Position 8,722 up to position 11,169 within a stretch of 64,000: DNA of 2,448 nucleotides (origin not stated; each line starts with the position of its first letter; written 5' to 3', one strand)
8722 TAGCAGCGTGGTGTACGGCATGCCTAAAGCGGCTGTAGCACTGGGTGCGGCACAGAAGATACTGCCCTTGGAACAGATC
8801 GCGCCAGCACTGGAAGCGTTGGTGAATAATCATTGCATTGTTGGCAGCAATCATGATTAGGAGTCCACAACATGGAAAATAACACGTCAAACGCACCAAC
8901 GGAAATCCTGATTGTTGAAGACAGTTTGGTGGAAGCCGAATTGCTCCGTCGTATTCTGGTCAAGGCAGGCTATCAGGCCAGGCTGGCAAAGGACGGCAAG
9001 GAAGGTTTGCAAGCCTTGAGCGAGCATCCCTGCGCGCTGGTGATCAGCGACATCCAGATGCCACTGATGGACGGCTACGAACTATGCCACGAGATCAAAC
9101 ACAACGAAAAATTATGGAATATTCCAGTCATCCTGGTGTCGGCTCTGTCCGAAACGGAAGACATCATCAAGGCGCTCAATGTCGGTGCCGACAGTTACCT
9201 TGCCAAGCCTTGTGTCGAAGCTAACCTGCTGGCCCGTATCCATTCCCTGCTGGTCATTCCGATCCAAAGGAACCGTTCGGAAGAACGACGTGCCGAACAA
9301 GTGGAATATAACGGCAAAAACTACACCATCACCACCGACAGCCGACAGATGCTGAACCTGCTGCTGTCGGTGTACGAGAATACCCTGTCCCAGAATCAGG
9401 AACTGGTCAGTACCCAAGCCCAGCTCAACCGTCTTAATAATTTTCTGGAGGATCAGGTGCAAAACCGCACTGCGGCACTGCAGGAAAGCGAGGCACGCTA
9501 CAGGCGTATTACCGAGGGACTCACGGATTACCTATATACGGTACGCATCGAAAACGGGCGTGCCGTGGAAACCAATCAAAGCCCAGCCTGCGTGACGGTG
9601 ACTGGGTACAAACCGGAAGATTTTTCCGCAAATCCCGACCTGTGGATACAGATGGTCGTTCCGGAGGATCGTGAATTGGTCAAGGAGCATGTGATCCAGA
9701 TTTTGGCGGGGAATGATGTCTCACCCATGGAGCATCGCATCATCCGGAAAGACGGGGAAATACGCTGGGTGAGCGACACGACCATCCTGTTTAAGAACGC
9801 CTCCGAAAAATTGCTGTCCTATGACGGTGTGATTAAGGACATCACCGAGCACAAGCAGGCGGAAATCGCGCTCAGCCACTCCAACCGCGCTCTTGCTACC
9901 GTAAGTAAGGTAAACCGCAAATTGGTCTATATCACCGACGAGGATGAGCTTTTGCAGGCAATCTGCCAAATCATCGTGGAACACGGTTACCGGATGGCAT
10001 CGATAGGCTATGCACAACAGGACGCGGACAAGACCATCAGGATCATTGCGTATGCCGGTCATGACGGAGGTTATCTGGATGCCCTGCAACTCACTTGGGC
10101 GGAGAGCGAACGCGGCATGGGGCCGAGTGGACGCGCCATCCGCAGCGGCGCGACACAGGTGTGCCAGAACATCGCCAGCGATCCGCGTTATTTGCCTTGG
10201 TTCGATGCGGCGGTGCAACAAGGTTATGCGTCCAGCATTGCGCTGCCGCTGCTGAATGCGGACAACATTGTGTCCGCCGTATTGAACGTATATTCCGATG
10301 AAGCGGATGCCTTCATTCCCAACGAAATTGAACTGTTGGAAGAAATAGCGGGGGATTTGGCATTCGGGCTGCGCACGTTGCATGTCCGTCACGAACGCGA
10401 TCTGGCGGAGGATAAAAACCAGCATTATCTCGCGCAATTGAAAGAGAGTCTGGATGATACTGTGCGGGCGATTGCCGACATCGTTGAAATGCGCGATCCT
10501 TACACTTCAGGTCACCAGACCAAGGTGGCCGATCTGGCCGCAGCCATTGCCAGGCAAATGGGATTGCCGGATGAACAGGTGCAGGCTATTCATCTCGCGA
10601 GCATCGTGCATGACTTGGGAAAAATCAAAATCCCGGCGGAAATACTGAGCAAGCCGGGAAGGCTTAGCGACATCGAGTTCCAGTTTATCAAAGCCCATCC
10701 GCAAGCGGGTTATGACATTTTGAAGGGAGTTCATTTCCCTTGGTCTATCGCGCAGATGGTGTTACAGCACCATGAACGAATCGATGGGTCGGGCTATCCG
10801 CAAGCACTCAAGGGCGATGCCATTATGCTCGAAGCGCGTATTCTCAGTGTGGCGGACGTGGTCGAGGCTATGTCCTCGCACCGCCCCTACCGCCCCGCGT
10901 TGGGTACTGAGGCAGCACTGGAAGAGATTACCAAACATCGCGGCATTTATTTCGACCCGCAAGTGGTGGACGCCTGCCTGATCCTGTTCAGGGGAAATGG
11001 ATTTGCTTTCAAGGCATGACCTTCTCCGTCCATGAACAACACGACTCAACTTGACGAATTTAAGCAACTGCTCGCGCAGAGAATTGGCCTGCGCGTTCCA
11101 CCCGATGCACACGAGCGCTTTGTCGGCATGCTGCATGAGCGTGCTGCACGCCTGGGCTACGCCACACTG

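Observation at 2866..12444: Wsp-like chemosensory cluster whose dedicated output is an HD-GYP phosphodiesterase rather than a diguanylate cyclase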

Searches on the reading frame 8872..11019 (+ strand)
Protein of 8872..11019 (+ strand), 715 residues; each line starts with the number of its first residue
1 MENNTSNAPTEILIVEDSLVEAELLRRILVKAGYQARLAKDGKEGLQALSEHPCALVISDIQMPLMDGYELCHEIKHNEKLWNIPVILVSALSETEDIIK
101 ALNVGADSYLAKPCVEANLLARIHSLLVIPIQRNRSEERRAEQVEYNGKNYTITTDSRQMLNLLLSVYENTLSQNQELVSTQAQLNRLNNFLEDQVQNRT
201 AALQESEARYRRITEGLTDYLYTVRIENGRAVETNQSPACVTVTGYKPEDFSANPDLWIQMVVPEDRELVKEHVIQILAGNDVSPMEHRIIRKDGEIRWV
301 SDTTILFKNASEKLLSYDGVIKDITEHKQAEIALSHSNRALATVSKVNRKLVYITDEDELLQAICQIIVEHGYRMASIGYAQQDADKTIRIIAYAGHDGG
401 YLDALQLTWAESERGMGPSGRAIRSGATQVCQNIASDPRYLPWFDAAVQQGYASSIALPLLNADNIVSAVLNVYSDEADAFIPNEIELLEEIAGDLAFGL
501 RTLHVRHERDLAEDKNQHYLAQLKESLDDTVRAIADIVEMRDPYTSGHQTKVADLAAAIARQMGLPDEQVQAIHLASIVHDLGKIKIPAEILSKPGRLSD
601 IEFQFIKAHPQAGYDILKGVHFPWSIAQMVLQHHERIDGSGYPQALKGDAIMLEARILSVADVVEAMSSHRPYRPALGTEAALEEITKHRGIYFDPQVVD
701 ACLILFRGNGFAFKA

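Call 3: search_protein_families(library=pfam, proteins=[window:8872-11019:+], max_evalue=0.01)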
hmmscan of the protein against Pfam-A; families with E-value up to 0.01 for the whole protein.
window:8872-11019:+ (715 aa): 9 families
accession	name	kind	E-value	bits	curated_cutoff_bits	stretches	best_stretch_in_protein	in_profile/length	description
PF13487.12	HD_5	-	2.5e-42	144.9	27.2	1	533-698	2-170/170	HD domain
PF00072.30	Response_reg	-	1.3e-26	93.3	30.2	1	12-123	1-110/111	Response regulator receiver domain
PF01966.28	HD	-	3.9e-19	69.5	22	1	547-667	3-116/116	HD domain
PF13185.12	GAF_2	-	7.6e-19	68.7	28.6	1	355-500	2-135/136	GAF domain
PF08447.18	PAS_3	-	1.1e-17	64.5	25.6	1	236-321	4-89/89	PAS fold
PF01590.32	GAF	-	2.9e-09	38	22.4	1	359-497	4-130/133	GAF domain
PF00989.32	PAS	-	4.6e-06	27.1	22.6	1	209-324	2-113/113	PAS fold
PF13426.13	PAS_9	-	4.9e-05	24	27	1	227-326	9-103/103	PAS domain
PF05153.21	MIOX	-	0.0096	16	25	0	504-585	12-92/249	Myo-inositol oxygenase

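Call 7: find_homologous_proteins(query=window:8872-11016:+, max_evalue=1e-20)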
Query window:8872-11016:+ (715 aa): 1204 proteins with E <= 1e-20 among 8000 candidates; the best 120 are listed.
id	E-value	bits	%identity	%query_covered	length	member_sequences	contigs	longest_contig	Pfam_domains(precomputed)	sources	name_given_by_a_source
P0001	0.0e+0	1594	100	100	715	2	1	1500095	PF08447.19,PF13185.13,PF13487.13,PF01966.29,PF01590.33,PF00989.32,PF00072.31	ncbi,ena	-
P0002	0.0e+0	1307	82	100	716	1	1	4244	PF08447.19,PF13426.14,PF13185.13,PF13487.13,PF01966.29,PF08448.17,PF00989.32,PF00072.31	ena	-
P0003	0.0e+0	1297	81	100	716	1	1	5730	PF08447.19,PF13185.13,PF13487.13,PF01966.29,PF01590.33,PF08448.17,PF00072.31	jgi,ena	-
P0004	0.0e+0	1293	81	100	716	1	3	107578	PF08447.19,PF13426.14,PF13185.13,PF13487.13,PF01966.29,PF01590.33,PF08448.17,PF00072.31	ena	-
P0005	0.0e+0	1268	79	100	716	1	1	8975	PF08447.19,PF13426.14,PF13185.13,PF13487.13,PF01966.29,PF01590.33,PF00072.31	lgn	-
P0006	0.0e+0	1262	78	100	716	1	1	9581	PF08447.19,PF13426.14,PF13185.13,PF13487.13,PF01966.29,PF01590.33,PF08448.17,PF00072.31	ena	-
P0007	0.0e+0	1201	76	100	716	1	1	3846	PF08447.19,PF13426.14,PF13185.13,PF13487.13,PF01966.29,PF08448.17,PF00072.31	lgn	-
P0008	0.0e+0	1197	75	100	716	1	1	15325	PF08447.19,PF13185.13,PF13487.13,PF01966.29,PF01590.33,PF00072.31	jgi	jgi:PAS domain S-box-containing protein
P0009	0.0e+0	1196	77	100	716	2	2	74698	PF08447.19,PF13185.13,PF13487.13,PF01966.29,PF00072.31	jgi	-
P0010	0.0e+0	1190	75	100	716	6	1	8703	PF08447.19,PF13426.14,PF13185.13,PF13487.13,PF01966.29,PF01590.33,PF08448.17,PF00072.31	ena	-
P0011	0.0e+0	1180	74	100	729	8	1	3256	PF08447.19,PF13185.13,PF13487.13,PF01966.29,PF01590.33,PF00072.31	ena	-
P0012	0.0e+0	1178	74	100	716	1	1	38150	PF08447.19,PF13426.14,PF13185.13,PF13487.13,PF01966.29,PF08448.17,PF00989.32,PF00072.31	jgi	jgi:PAS domain S-box-containing protein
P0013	0.0e+0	1177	74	100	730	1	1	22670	PF08447.19,PF13426.14,PF13185.13,PF13487.13,PF01966.29,PF08448.17,PF00072.31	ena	-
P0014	0.0e+0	1176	74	100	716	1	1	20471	PF08447.19,PF13426.14,PF13185.13,PF13487.13,PF01966.29,PF01590.33,PF00072.31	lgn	-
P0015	0.0e+0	1170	74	99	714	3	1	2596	PF08447.19,PF13426.14,PF13185.13,PF13487.13,PF01966.29,PF08448.17,PF00072.31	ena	-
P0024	6.4e-280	948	64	100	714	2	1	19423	PF13426.14,PF13188.14,PF13185.13,PF13487.13,PF01966.29,PF01590.33,PF08448.17,PF00989.32,PF00072.31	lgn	-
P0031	2.9e-266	903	60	100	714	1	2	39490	PF13426.14,PF13188.14,PF13185.13,PF13487.13,PF01966.29,PF08448.17,PF00989.32,PF00072.31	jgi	jgi:PAS domain S-box-containing protein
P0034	4.3e-257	873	56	100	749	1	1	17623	PF08447.19,PF13426.14,PF13185.13,PF13487.13,PF01966.29,PF08448.17,PF00989.32,PF00072.31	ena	-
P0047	4.8e-212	724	49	100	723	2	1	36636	PF08447.19,PF13426.14,PF13188.14,PF13185.13,PF13487.13,PF01966.29,PF01590.33,PF08448.17,PF13492.13,PF00989.32,PF00072.31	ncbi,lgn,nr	ncbi:MAG: PAS domain S-box protein [Burkholderiales bacterium]|nr:PAS domain S-box protein [Burkhold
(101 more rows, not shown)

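Call 14: find_encoding_contigs(protein=P0001, flank=10000, max_places=3)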
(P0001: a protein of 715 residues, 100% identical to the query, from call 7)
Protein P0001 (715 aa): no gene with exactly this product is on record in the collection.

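Call 15: find_related_loci(query=window:8872-11016:+, collection=genome_contigs, flank=10000)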
Query window:8872-11016:+ (715 aa) in genome_contigs; peptide patterns used: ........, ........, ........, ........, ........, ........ (x = any residue, [..] = any of these).
50 stretches matched a pattern; 13 encode a relative of the query (tblastn E <= 1e-3); 13 distinct loci.
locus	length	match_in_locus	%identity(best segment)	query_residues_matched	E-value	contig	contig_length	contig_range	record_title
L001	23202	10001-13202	64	1-714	0e+0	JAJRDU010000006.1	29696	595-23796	MAG: Methylococcaceae bacterium isolate OWC_0100 OWC_0100_k121_2962045, whole genome shotgun sequence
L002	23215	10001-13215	76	10-713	0e+0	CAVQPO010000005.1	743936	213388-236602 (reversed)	MAG: uncultured beta proteobacterium isolate MFD01476.bin.2.189 genome assembly, contig: contig_44707, whole genome shot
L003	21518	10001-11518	73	203-707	0e+0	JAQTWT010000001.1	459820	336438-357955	MAG: Gallionella sp. isolate STC_117 NODE_19_length_459820_cov_7.874762_Sandtown_C, whole genome shotgun sequence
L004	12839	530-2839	70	202-715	0e+0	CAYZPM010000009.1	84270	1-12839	MAG TPA_asm: uncultured Gallionellaceae bacterium isolate binchicken_co162_43 genome assembly, contig: NODE_349_length_8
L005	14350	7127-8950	52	118-709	0e+0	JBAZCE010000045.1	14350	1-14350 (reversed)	MAG: Gallionella sp. isolate SO_2017_GW1_13 NODE_15759_length_14350_cov_0.969135_OW334_2017, whole genome shotgun sequen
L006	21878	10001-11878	48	202-713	8e-136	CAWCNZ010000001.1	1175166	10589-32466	MAG: uncultured beta proteobacterium isolate MFD03899.bin.2.29 genome assembly, contig: contig_152, whole genome shotgun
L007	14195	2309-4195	43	183-715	9e-126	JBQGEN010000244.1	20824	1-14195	MAG: Sideroxyarcus sp. isolate ContSoil0_14 ContSoil0_contig244, whole genome shotgun sequence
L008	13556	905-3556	44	12-331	5e-80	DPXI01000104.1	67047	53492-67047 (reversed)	MAG TPA_asm: Treponema sp. isolate UBA12037 contig_2882, whole genome shotgun sequence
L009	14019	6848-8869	48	163-714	8e-80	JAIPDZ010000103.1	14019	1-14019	MAG: Deltaproteobacteria bacterium isolate Tobar14m-G14 Tobar14m-20mill-C745, whole genome shotgun sequence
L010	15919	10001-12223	72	12-341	6e-60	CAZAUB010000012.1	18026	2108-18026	MAG TPA_asm: uncultured Methylobacter sp. isolate SRP119689_co1_215 genome assembly, contig: NODE_4254_length_18026_cov_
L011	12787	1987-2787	33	7-334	1e-47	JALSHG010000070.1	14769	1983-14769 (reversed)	MAG: Thermodesulfovibrio sp. isolate 354-166_metabat1_scaf2bin.078 354-166_scaffold_4007_c1, whole genome shotgun sequen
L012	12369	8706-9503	32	8-334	2e-45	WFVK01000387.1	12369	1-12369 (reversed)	MAG: Nitrospirae bacterium isolate S140_38 k151_6907, whole genome shotgun sequence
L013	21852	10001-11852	36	12-339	5e-19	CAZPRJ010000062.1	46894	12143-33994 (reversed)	MAG TPA_asm: uncultured Microcoleus sp. isolate SRP063590_co1_133 genome assembly, contig: NODE_681_length_46894_cov_7.2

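Call 21: search_protein_families(library=pfam, proteins=[L001:14589-16559:+, L002:14388-16595:+, L010:9965-14338:+, L010:14406-15602:+, L008:893-4297:+, L008:4248-5369:+, L001:17014-17808:+, L001:2210-3595:+, L010:2657-3247:+], max_evalue=0.0001)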
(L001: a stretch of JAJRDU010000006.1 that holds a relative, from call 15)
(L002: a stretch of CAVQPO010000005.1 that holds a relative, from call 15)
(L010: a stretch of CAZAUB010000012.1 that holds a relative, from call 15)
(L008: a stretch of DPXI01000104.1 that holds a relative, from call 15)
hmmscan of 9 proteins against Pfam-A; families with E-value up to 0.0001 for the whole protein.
L001:14589-16559:+ (656 aa): 6 families
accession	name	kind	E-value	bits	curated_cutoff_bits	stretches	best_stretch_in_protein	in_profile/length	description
PF00990.26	GGDEF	-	5.4e-52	176.2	23.8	1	345-502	1-160/161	Diguanylate cyclase, GGDEF domain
PF00072.30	Response_reg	-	1.8e-26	92.9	30.2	1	21-132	1-110/111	Response regulator receiver domain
PF00989.32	PAS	-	2.3e-14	53.8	22.6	1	219-331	3-113/113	PAS fold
PF13426.13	PAS_9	-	4.6e-13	49.8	27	1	229-333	3-103/103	PAS domain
PF01814.28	Hemerythrin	-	5.5e-10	40.3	25.3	1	531-634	3-118/127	Hemerythrin HHE cation binding domain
PF08448.16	PAS_4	-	8.8e-06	26.4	23.1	1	230-336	8-110/110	PAS fold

L002:14388-16595:+ (735 aa): 7 families
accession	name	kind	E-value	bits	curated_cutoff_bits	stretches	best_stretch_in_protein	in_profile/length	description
PF00990.26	GGDEF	-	5.2e-50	169.8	23.8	1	430-587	1-160/161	Diguanylate cyclase, GGDEF domain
PF00072.30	Response_reg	-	7.7e-27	94.1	30.2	1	106-214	1-107/111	Response regulator receiver domain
PF00989.32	PAS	-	4.2e-16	59.4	22.6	1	304-416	3-113/113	PAS fold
PF13426.13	PAS_9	-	8.1e-16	58.6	27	1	313-418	2-103/103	PAS domain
PF01814.28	Hemerythrin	-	2.6e-11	44.5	25.3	1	616-724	3-123/127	Hemerythrin HHE cation binding domain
PF08448.16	PAS_4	-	2.1e-08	34.8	23.1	1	314-421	7-110/110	PAS fold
PF24820.1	Diguanyl_cycl_sensor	-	7.1e-05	23.2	28.1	0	312-415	6-109/109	Diguanylate cyclase-like sensor domain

L010:9965-14338:+ (1457 aa): 12 families
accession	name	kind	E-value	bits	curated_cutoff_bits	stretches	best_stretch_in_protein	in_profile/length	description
PF00072.30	Response_reg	-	4.3e-53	178.6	30.2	2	13-124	1-110/111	Response regulator receiver domain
PF08447.18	PAS_3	-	3.4e-37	127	25.6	2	647-733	3-89/89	PAS fold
PF08448.16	PAS_4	-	8.8e-27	94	23.1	2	376-483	4-110/110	PAS fold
PF02518.31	HATPase_c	-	4.6e-26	91.9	26.4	1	966-1042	35-109/111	Histidine kinase-, DNA gyrase B-, and HSP90-like ATPase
PF13426.13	PAS_9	-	2.4e-23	82.8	27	1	377-480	1-103/103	PAS domain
PF00512.31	HisKA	-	1.6e-19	70.2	26.9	1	777-842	1-66/66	His Kinase A (phospho-acceptor) domain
PF00989.32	PAS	-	2.5e-18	66.6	22.6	1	368-478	2-113/113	PAS fold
PF13185.12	GAF_2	-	6.7e-13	49.5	28.6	1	207-343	2-136/136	GAF domain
PF01627.28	Hpt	-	3.5e-11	43.6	24.6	1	1370-1438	1-69/84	Hpt domain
PF01590.32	GAF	-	3.3e-06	28.1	22.4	1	211-342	4-133/133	GAF domain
PF13492.12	GAF_3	-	3.6e-06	27.9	27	1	211-344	4-129/129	GAF domain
PF23198.2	PDE8A_N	-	1.7e-05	25.2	29.6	0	13-93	12-94/147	PDE8A-like, N-terminal domain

L010:14406-15602:+ (398 aa): 2 families
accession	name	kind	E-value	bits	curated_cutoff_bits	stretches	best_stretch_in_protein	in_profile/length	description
PF00563.25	EAL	-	1.1e-68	231.6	31.3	1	147-381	2-236/236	EAL domain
PF00072.30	Response_reg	-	3.7e-22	79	30.2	1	9-126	1-110/111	Response regulator receiver domain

L008:893-4297:+ (1134 aa): 8 families
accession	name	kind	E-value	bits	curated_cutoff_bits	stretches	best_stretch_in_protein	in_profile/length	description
PF00072.30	Response_reg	-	6e-79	261.9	30.2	3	774-887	1-110/111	Response regulator receiver domain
PF02518.31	HATPase_c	-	9.8e-30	103.7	26.4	1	491-602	1-106/111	Histidine kinase-, DNA gyrase B-, and HSP90-like ATPase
PF00512.31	HisKA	-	2.8e-18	66.2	26.9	1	380-444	2-66/66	His Kinase A (phospho-acceptor) domain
PF08447.18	PAS_3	-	1.2e-12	48.3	25.6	1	243-328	4-89/89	PAS fold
PF01627.28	Hpt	-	6.2e-10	39.6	24.6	1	944-1018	8-81/84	Hpt domain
PF23198.2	PDE8A_N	-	5.4e-06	26.8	29.6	0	774-864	12-102/147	PDE8A-like, N-terminal domain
PF08448.16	PAS_4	-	1.2e-05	25.9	23.1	1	252-336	29-110/110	PAS fold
PF13426.13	PAS_9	-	1.8e-05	25.4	27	1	244-333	17-103/103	PAS domain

L008:4248-5369:+ (373 aa): 3 families
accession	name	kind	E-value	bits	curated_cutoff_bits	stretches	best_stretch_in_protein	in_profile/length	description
PF13487.12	HD_5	-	5.5e-28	98.3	27.2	1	212-344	42-169/170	HD domain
PF00072.30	Response_reg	-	4.9e-25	88.3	30.2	1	12-123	1-110/111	Response regulator receiver domain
PF01966.28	HD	-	9.3e-15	55.4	22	1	177-313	2-115/116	HD domain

L001:17014-17808:+ (264 aa): 1 family
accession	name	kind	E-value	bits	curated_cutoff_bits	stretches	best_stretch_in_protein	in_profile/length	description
PF03588.20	Leu_Phe_trans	-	1e-77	259.9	22.7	1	71-240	1-170/171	Leucyl/phenylalanyl-tRNA protein transferase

L001:2210-3595:+ (461 aa): 2 families
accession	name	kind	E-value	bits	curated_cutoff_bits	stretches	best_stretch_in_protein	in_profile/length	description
PF07690.21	MFS_1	-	2.5e-53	181.7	33.4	2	23-359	2-346/347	Major Facilitator Superfamily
PF00083.30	Sugar_tr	-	2.2e-11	43.7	22.3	1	51-194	44-192/452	Sugar (and other) transporter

L010:2657-3247:+ (196 aa): 1 family
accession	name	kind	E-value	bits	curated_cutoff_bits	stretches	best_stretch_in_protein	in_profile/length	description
PF01584.24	CheW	-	9.2e-30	103.5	23.5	1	54-186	1-136/138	CheW-like domain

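Call 36: find_encoding_contigs(protein=P0004, flank=10000, max_places=2)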
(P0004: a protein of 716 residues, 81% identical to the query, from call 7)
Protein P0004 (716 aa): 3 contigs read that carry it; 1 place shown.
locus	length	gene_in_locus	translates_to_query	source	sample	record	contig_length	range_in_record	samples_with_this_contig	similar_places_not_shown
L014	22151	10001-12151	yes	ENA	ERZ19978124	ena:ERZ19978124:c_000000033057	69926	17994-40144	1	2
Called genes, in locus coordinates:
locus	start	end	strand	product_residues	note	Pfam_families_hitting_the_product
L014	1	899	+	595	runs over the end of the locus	PF01926:MMR_HSR1, PF02421:FeoB_N, PF07670:Gate, PF07664:FeoB_C, PF07670:Gate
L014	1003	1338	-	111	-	PF00034:Cytochrom_C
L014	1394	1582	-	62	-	-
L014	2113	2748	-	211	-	PF00072:Response_reg, PF00196:GerE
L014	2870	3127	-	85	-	-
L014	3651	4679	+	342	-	PF01584:CheW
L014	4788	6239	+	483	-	PF05227:CHASE3, PF00015:MCPsignal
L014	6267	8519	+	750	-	PF01627:Hpt, PF02518:HATPase_c, PF01584:CheW, PF00072:Response_reg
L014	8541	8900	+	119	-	PF05635:23S_rRNA_IVP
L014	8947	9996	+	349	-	PF00072:Response_reg, PF01339:CheB_methylest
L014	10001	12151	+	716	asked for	PF00072:Response_reg, PF08448:PAS_4 (weak), PF13426:PAS_9 (weak), PF08447:PAS_3, PF01590:GAF, PF13185:GAF_2, PF13487:HD_5, PF01966:HD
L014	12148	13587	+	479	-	PF01739:CheR, PF13424:TPR_12 (faint), PF00515:TPR_1 (faint), PF07719:TPR_2 (faint), PF13181:TPR_8 (faint), PF13432:TPR_16 (faint)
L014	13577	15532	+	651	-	PF00072:Response_reg, PF00989:PAS, PF08448:PAS_4 (weak), PF13426:PAS_9, PF00990:GGDEF, PF01814:Hemerythrin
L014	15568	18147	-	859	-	PF02861:Clp_N, PF23569:NBD_SMAX1, PF00004:AAA, PF17871:AAA_lid_9, PF00004:AAA, PF07724:AAA_2, PF07728:AAA_5, PF10431:ClpB_D2-small, +9 more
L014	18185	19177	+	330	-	PF02749:QRPTase_N, PF01729:QRPTase_C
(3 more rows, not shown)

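Call 37: find_encoding_contigs(protein=P0009, flank=10000, max_places=2)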
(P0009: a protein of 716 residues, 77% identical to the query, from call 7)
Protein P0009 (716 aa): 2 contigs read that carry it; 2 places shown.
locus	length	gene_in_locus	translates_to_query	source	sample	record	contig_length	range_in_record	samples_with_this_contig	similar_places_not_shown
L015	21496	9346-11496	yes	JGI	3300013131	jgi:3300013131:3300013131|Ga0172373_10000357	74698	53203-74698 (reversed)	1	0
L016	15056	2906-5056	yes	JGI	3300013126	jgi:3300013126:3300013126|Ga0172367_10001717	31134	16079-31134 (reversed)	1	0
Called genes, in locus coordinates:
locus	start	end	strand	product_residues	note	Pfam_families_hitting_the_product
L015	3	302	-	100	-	?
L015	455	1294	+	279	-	PF00561:Abhydrolase_1, PF12146:Hydrolase_4, PF12697:Abhydrolase_6, PF00326:Peptidase_S9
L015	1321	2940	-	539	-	PF01636:APH, PF13671:AAA_33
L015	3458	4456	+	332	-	PF01584:CheW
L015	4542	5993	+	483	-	PF05227:CHASE3 (weak), PF00015:MCPsignal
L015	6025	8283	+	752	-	PF01627:Hpt, PF02518:HATPase_c, PF01584:CheW, PF00072:Response_reg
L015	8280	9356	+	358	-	PF00072:Response_reg, PF01339:CheB_methylest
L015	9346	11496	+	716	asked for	PF00072:Response_reg, PF08447:PAS_3, PF13185:GAF_2, PF13487:HD_5, PF01966:HD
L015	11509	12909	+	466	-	PF01739:CheR, PF00515:TPR_1 (faint), PF07719:TPR_2 (faint), PF13424:TPR_12 (faint), PF13181:TPR_8 (faint), PF14559:TPR_19 (weak)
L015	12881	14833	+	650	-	PF00072:Response_reg, PF00989:PAS, PF08448:PAS_4, PF13426:PAS_9, PF00990:GGDEF, PF01814:Hemerythrin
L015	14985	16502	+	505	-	PF00749:tRNA-synt_1c, PF19269:Anticodon_2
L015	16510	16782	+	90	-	PF03083:MtN3_slv (weak), PF04193:PQ-loop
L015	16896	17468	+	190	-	PF01613:Flavin_Reduct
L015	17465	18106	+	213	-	PF00702:Hydrolase, PF13419:HAD_2 (weak)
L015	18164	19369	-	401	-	PF00990:GGDEF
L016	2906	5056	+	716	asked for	PF00072:Response_reg, PF08447:PAS_3, PF13185:GAF_2, PF13487:HD_5, PF01966:HD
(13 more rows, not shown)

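Call 38: find_encoding_contigs(protein=P0012, flank=10000, max_places=2)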
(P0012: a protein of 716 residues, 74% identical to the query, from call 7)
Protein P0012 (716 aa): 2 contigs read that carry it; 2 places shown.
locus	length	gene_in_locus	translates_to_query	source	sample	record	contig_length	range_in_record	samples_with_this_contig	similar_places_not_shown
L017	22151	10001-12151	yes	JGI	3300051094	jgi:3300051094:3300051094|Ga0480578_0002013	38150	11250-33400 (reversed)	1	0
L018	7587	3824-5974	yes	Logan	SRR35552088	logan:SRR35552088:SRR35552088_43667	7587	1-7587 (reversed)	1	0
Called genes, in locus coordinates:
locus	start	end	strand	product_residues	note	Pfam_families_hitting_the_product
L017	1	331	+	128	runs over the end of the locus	PF03646:FlaG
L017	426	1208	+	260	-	PF00669:Flagellin_N, PF00700:Flagellin_C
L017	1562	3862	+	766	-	PF09913:DUF2142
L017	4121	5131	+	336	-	PF01584:CheW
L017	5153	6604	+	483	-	PF05227:CHASE3, PF00015:MCPsignal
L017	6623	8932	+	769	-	PF01627:Hpt, PF02518:HATPase_c, PF01584:CheW, PF00072:Response_reg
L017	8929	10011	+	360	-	PF00072:Response_reg, PF01339:CheB_methylest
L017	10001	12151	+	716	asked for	PF00072:Response_reg, PF00989:PAS (faint), PF08447:PAS_3, PF08448:PAS_4 (weak), PF13426:PAS_9 (weak), PF13185:GAF_2, PF13487:HD_5, PF01966:HD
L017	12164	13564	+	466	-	PF01739:CheR, PF13431:TPR_17 (faint)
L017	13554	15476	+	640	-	PF00072:Response_reg, PF00989:PAS, PF08448:PAS_4, PF13188:PAS_8 (weak), PF13426:PAS_9, PF00990:GGDEF, PF01814:Hemerythrin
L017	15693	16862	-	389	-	PF07719:TPR_2 (faint)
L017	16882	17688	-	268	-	-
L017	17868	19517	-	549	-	-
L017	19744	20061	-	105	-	PF11743:DUF3301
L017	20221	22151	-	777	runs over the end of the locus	PF13432:TPR_16, PF14559:TPR_19, PF00515:TPR_1, PF13414:TPR_11, PF13424:TPR_12, PF13432:TPR_16, PF00515:TPR_1, PF13424:TPR_12, +29 more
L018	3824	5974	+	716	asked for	PF00072:Response_reg, PF00989:PAS (faint), PF08447:PAS_3, PF08448:PAS_4 (weak), PF13426:PAS_9 (weak), PF13185:GAF_2, PF13487:HD_5, PF01966:HD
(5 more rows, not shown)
